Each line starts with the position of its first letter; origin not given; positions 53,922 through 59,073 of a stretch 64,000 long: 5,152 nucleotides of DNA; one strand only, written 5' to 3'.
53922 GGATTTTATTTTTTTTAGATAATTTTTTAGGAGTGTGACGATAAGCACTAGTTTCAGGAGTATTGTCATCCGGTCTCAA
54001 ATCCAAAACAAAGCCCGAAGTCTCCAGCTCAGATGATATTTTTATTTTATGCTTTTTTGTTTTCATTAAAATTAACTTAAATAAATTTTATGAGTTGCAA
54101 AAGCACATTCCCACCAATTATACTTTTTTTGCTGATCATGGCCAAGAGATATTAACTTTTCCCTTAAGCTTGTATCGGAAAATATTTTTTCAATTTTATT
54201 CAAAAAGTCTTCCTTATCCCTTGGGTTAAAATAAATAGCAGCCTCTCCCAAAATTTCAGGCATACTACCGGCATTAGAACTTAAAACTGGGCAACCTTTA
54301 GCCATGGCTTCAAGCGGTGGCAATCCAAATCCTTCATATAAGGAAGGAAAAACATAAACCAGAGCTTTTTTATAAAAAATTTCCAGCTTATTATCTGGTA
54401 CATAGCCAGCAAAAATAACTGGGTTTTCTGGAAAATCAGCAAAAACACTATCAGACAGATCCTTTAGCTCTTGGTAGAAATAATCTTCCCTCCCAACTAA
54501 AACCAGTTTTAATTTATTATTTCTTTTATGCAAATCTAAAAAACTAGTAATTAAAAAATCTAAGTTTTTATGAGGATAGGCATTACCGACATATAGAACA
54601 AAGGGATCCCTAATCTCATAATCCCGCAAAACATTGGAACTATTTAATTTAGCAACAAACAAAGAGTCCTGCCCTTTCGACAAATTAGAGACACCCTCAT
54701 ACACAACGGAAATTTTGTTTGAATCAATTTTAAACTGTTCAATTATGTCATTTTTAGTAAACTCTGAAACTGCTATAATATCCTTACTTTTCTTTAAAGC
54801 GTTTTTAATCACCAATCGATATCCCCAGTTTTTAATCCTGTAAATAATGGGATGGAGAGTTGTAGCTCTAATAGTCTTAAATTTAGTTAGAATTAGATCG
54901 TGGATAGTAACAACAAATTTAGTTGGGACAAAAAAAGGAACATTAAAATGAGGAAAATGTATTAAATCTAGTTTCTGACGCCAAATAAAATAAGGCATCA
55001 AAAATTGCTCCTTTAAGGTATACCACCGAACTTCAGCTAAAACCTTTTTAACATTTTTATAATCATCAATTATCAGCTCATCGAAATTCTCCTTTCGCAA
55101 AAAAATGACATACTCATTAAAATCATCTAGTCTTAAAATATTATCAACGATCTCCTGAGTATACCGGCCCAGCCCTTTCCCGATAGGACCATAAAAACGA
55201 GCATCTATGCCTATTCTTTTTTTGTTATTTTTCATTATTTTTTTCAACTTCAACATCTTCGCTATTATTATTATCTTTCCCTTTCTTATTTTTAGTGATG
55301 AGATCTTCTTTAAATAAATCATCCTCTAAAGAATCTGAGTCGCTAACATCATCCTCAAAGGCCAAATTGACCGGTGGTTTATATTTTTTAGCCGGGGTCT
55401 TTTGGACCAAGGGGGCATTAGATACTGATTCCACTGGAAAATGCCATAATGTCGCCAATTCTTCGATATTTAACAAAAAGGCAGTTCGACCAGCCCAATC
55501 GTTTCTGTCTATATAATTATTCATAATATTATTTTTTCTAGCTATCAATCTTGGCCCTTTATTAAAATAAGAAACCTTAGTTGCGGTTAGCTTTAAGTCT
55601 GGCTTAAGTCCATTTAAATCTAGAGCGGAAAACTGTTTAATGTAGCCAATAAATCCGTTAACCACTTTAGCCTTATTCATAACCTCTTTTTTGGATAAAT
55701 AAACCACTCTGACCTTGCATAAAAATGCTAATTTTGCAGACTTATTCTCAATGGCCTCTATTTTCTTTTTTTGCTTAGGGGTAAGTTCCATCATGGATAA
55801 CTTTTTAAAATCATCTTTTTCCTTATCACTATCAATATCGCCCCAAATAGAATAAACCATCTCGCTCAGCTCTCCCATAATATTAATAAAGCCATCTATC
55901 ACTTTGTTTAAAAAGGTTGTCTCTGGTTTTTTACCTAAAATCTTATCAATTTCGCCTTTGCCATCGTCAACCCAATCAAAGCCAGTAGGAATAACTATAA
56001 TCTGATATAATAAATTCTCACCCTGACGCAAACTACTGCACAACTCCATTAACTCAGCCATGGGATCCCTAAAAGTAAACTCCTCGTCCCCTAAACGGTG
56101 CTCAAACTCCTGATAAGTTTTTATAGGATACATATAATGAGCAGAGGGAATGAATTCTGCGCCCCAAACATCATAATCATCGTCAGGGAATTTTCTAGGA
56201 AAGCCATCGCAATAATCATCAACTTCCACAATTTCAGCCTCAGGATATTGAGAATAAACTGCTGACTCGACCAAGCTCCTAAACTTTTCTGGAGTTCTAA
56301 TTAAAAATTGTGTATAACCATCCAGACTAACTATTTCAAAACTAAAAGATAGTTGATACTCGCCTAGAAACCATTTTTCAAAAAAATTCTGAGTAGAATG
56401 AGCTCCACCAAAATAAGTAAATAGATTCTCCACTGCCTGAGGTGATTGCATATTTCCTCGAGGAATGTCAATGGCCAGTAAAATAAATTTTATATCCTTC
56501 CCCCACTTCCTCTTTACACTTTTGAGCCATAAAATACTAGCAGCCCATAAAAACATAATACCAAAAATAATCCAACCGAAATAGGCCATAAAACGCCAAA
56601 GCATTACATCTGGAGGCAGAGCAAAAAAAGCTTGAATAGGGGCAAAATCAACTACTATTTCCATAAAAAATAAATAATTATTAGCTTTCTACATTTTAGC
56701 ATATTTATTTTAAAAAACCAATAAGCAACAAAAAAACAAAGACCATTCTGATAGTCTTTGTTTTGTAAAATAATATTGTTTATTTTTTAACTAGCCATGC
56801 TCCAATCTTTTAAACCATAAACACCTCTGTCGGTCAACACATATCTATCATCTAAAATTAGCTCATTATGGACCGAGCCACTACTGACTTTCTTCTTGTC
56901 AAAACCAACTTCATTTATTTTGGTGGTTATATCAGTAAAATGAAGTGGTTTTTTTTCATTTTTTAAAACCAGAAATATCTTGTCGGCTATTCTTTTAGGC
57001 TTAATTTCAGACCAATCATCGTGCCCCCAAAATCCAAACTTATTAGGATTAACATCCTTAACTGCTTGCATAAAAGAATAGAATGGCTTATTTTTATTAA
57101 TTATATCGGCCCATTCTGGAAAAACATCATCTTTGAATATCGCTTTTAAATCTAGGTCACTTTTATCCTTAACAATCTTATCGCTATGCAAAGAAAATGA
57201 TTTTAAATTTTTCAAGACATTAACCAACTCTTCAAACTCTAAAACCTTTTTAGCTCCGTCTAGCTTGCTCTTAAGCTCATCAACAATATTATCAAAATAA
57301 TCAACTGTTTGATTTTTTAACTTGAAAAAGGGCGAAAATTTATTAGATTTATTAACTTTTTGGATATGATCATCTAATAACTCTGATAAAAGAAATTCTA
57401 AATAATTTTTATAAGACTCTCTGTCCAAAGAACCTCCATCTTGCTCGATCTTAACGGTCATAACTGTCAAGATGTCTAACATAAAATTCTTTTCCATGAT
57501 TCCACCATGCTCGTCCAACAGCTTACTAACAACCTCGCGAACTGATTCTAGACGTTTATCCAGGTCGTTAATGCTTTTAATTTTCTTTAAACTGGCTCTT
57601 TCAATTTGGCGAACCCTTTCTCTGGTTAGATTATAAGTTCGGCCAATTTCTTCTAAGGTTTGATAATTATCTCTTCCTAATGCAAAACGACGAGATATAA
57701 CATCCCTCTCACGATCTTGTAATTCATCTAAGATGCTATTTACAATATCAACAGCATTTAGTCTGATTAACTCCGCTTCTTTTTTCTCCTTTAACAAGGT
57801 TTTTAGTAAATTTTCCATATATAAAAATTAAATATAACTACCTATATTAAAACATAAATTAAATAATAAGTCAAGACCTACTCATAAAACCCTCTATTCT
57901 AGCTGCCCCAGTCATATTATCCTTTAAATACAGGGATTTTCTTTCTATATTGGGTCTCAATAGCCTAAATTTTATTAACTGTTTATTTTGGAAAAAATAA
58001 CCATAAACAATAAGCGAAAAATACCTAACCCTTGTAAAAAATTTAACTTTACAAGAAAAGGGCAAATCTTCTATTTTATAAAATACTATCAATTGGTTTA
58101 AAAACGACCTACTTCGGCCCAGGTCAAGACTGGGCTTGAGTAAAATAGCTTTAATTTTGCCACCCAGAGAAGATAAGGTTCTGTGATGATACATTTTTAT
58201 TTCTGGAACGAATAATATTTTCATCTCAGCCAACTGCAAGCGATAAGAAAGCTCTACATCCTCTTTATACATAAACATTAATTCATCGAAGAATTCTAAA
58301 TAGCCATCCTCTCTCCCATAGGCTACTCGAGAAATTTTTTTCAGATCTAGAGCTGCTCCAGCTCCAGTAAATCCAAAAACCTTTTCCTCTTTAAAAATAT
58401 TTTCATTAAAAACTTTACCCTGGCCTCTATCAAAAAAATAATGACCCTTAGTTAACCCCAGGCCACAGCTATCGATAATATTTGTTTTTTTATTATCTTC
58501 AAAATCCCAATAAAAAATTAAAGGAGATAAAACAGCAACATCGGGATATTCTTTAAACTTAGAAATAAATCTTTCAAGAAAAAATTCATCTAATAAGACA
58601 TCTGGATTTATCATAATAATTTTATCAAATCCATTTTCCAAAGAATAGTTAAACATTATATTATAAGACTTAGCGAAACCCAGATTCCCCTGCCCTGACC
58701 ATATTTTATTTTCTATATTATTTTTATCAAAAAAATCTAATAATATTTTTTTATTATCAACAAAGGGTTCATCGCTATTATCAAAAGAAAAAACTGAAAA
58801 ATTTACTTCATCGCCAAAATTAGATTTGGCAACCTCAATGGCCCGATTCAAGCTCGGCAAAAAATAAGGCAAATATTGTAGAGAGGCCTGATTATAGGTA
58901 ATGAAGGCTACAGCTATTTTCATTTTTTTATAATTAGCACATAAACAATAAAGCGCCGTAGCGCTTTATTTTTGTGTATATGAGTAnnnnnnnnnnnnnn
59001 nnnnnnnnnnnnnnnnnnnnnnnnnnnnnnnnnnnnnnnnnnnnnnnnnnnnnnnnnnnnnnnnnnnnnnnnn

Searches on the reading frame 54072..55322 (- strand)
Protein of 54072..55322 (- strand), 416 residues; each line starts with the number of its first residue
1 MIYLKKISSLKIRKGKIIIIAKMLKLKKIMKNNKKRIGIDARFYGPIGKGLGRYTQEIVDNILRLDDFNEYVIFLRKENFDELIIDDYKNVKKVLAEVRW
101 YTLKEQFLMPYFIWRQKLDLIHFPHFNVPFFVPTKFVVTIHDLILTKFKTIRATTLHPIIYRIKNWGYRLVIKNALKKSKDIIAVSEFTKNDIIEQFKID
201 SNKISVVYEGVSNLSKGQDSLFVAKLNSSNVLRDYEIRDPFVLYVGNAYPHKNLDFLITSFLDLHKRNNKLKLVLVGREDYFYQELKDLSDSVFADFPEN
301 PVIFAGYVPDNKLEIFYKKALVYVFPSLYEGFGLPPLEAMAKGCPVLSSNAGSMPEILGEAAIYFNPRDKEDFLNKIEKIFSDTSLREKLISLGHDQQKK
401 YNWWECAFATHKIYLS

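Call 60: search_protein_families(library=pfam, proteins=[window:54072-55322:-], max_evalue=0.001)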
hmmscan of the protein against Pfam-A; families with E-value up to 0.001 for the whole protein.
window:54072-55322:- (416 aa): 5 families
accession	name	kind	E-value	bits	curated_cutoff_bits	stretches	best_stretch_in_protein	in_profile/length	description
PF00534.26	Glycos_transf_1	-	1.9e-34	119.1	26.4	1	239-392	15-167/172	Glycosyl transferases group 1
PF13692.12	Glyco_trans_1_4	-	3.1e-29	102.5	27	1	240-383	2-142/142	Glycosyl transferases group 1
PF13439.12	Glyco_transf_4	-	2.3e-11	44.5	28.5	1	89-211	44-166/170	Glycosyltransferase Family 4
PF20706.3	GT4-conflict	-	6.7e-09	35.6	26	1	237-358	195-320/385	Family 4 Glycosyltransferase in conflict systems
PF13524.12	Glyco_trans_1_2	-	0.00047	20.6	25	1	266-397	10-128/144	Glycosyl transferase-like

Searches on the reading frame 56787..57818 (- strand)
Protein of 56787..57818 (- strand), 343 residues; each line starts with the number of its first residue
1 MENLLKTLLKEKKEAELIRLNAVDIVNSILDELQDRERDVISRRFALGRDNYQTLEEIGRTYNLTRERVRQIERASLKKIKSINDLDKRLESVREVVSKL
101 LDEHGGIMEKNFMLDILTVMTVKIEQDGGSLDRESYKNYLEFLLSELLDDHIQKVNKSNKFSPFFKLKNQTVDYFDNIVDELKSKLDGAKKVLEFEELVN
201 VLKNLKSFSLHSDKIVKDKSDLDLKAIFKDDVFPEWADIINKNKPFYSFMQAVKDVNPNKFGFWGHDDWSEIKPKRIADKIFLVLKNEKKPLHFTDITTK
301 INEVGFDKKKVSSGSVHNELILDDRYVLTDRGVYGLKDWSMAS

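Call 60: search_protein_families(library=pfam, proteins=[window:56787-57818:-], max_evalue=0.001)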
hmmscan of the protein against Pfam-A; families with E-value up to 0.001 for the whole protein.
window:56787-57818:- (343 aa): 2 families
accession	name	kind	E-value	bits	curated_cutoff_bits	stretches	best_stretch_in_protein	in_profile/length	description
PF04545.22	Sigma70_r4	-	5.3e-15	55.1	24.1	1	30-81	2-49/50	Sigma-70, region 4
PF05066.19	HARE-HTH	-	3.9e-06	27.6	25.9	1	278-318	4-46/71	HB1, ASXL, restriction endonuclease HTH domain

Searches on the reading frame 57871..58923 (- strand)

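Call 60: search_protein_families(library=pfam, proteins=[window:57871-58923:-], max_evalue=0.001)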
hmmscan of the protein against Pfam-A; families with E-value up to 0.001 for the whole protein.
window:57871-58923:- (350 aa): 1 family
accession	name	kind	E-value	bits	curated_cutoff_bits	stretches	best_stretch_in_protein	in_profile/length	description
PF13632.12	Glyco_trans_2_3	-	1.2e-08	35.4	27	1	102-247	2-124/198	Glycosyl transferase family group 2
